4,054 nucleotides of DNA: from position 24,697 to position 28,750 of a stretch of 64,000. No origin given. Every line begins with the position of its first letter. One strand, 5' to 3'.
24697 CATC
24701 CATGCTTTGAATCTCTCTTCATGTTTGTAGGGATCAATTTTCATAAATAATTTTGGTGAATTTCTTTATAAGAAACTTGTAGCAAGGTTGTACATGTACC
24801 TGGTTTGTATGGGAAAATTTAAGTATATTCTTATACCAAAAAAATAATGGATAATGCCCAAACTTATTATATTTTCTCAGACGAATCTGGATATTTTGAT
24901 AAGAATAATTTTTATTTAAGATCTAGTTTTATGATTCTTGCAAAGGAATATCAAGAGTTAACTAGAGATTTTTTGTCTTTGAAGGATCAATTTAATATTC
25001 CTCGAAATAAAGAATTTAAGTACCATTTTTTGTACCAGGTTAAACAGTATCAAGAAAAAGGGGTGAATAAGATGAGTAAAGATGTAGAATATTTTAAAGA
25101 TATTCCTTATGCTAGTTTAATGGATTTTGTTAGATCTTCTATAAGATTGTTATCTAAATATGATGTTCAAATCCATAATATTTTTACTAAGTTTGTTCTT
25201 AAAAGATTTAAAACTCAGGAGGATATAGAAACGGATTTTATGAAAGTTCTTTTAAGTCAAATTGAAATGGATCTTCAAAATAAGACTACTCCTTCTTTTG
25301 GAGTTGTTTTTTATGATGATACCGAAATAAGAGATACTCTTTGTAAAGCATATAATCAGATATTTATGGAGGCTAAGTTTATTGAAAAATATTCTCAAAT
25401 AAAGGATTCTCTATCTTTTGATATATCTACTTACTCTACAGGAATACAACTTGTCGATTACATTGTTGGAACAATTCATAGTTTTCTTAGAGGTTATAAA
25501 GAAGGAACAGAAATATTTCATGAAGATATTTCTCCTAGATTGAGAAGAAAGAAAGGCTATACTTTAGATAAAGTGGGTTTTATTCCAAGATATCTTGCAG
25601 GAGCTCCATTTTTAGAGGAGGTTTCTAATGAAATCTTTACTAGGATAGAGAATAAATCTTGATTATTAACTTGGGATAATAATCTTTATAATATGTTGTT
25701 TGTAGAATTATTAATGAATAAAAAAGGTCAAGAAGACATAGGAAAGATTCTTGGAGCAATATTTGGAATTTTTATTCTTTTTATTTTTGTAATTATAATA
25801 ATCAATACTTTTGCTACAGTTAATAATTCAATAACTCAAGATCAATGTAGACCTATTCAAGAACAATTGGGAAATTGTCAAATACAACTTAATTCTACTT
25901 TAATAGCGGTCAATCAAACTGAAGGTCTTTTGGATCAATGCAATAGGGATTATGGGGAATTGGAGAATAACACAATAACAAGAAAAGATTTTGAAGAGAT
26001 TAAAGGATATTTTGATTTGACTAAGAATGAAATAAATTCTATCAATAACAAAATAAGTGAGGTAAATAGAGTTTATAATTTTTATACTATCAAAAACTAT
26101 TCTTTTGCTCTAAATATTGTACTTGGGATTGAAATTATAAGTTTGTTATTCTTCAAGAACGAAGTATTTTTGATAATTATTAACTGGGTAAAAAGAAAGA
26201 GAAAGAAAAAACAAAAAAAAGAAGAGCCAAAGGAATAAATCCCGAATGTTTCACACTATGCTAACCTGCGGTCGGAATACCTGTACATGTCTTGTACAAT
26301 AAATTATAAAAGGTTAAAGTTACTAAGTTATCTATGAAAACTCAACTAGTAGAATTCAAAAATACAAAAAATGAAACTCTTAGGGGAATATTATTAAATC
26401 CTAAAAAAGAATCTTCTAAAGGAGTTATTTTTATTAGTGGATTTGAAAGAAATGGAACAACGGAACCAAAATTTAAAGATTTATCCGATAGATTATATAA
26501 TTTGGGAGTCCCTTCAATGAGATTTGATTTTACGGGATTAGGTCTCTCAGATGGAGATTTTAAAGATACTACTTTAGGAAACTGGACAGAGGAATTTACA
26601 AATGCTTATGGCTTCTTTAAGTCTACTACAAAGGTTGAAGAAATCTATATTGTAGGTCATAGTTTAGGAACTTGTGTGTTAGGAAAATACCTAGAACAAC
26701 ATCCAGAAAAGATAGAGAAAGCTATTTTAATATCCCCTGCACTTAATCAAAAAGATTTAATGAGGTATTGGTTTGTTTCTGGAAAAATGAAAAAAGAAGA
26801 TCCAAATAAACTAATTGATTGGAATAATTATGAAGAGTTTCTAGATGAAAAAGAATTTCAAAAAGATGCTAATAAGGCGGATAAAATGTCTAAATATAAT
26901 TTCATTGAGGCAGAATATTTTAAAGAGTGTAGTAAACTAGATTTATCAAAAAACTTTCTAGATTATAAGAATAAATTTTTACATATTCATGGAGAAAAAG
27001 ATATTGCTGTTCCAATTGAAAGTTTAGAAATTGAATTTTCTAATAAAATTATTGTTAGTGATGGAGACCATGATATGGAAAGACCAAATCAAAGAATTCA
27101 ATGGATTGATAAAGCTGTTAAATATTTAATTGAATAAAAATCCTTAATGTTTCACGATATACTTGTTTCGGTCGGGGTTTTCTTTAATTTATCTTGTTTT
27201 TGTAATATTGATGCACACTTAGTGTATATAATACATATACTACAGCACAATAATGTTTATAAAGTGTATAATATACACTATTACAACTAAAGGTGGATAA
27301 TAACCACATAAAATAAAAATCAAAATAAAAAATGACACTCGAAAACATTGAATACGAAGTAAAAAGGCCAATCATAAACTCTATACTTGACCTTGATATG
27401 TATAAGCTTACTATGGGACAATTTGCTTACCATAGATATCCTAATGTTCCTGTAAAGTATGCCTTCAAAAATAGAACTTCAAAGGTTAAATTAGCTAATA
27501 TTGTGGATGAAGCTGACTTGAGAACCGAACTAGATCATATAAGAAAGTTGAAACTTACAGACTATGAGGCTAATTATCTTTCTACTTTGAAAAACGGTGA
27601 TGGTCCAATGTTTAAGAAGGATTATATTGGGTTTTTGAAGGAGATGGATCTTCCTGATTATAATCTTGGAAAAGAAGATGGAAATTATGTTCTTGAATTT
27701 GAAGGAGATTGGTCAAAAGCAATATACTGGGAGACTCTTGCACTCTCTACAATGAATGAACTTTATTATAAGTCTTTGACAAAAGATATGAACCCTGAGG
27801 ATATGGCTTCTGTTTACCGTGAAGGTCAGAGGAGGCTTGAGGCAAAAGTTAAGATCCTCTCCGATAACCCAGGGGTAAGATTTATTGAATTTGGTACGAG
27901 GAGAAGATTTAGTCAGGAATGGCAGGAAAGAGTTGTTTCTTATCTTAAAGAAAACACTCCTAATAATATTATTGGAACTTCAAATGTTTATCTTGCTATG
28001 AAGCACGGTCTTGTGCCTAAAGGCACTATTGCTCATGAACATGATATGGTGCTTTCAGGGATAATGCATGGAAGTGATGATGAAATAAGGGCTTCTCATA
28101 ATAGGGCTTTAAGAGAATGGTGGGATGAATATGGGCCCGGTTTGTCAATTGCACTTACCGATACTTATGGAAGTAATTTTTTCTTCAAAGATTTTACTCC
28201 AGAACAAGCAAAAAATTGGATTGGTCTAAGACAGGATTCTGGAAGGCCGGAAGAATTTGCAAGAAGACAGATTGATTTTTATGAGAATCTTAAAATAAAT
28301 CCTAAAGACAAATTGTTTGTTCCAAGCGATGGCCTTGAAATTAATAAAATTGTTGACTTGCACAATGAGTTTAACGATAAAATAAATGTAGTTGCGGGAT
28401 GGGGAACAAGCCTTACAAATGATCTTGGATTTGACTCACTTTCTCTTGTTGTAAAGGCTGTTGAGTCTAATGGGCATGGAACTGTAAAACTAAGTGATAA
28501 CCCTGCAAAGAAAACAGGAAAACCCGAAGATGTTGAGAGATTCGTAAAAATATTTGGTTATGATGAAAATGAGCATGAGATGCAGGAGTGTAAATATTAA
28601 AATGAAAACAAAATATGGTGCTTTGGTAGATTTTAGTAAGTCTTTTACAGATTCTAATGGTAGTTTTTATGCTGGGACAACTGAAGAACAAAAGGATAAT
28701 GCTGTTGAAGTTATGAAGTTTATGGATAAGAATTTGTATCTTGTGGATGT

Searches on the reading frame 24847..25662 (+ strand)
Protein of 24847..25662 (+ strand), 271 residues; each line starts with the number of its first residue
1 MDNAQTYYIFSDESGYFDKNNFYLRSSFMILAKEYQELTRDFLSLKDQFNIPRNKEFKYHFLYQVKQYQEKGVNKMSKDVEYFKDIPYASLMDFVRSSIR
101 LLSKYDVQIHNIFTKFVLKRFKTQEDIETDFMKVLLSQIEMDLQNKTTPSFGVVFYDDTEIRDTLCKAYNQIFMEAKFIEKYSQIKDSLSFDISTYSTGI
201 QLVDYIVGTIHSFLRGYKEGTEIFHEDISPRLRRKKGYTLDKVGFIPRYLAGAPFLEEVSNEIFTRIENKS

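Call 25: search_protein_families(library=pfam, proteins=[window:24847-25662:+], max_evalue=0.001)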
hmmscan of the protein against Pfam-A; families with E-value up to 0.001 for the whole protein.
window:24847-25662:+ (271 aa): 1 family
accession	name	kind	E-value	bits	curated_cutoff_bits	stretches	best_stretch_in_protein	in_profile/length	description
PF12686.12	DUF3800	-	4.8e-09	37.5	21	1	8-211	1-147/149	Protein of unknown function (DUF3800)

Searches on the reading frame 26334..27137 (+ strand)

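Call 25: search_protein_families(library=pfam, proteins=[window:26334-27137:+], max_evalue=0.001)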
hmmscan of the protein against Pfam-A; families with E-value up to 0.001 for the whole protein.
window:26334-27137:+ (267 aa): 7 families
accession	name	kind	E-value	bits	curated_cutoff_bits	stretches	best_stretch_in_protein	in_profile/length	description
PF12146.15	Hydrolase_4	-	7.1e-12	45.6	27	1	45-227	18-206/239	Serine aminopeptidase, S33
PF00561.26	Abhydrolase_1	-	9.5e-11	42.3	25.8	1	64-149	33-103/245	alpha/beta hydrolase fold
PF06821.19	Ser_hydrolase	-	2e-05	25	22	1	77-140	35-95/172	Serine hydrolase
PF00326.27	Peptidase_S9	-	8.6e-05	22.6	22.6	0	99-230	61-162/213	Prolyl oligopeptidase family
PF08538.16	DUF1749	-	0.00063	19.4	24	1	24-139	25-146/299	Protein of unknown function (DUF1749)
PF12695.13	Abhydrolase_5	-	0.0008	19.7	27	0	95-138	50-92/164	Alpha/beta hydrolase family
PF10230.15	LIDHydrolase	-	0.00091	19.5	27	0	97-139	79-122/262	Lipid-droplet associated hydrolase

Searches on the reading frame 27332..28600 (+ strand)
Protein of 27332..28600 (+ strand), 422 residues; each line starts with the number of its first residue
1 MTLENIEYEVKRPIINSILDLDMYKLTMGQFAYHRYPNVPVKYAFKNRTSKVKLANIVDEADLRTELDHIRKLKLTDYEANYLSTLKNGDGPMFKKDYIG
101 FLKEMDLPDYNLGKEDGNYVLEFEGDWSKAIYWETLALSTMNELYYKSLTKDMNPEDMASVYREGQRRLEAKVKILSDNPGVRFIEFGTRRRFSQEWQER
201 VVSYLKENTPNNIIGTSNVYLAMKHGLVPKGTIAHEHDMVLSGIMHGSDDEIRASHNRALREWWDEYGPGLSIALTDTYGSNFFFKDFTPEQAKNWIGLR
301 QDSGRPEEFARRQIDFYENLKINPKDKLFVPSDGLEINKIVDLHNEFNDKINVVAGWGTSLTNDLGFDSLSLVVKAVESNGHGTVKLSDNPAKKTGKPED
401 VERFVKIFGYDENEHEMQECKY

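Call 25: search_protein_families(library=pfam, proteins=[window:27332-28600:+], max_evalue=0.001)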
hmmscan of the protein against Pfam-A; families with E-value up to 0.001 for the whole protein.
window:27332-28600:+ (422 aa): 2 families
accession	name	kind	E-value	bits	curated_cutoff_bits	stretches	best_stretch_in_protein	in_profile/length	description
PF04095.22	NAPRTase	-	3.7e-44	151.7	20.8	1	183-406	2-233/239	Nicotinate phosphoribosyltransferase (NAPRTase) family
PF17767.7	NAPRTase_N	-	3e-22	79.7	32.6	1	19-142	1-125/125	Nicotinate phosphoribosyltransferase (NAPRTase) N-terminal domain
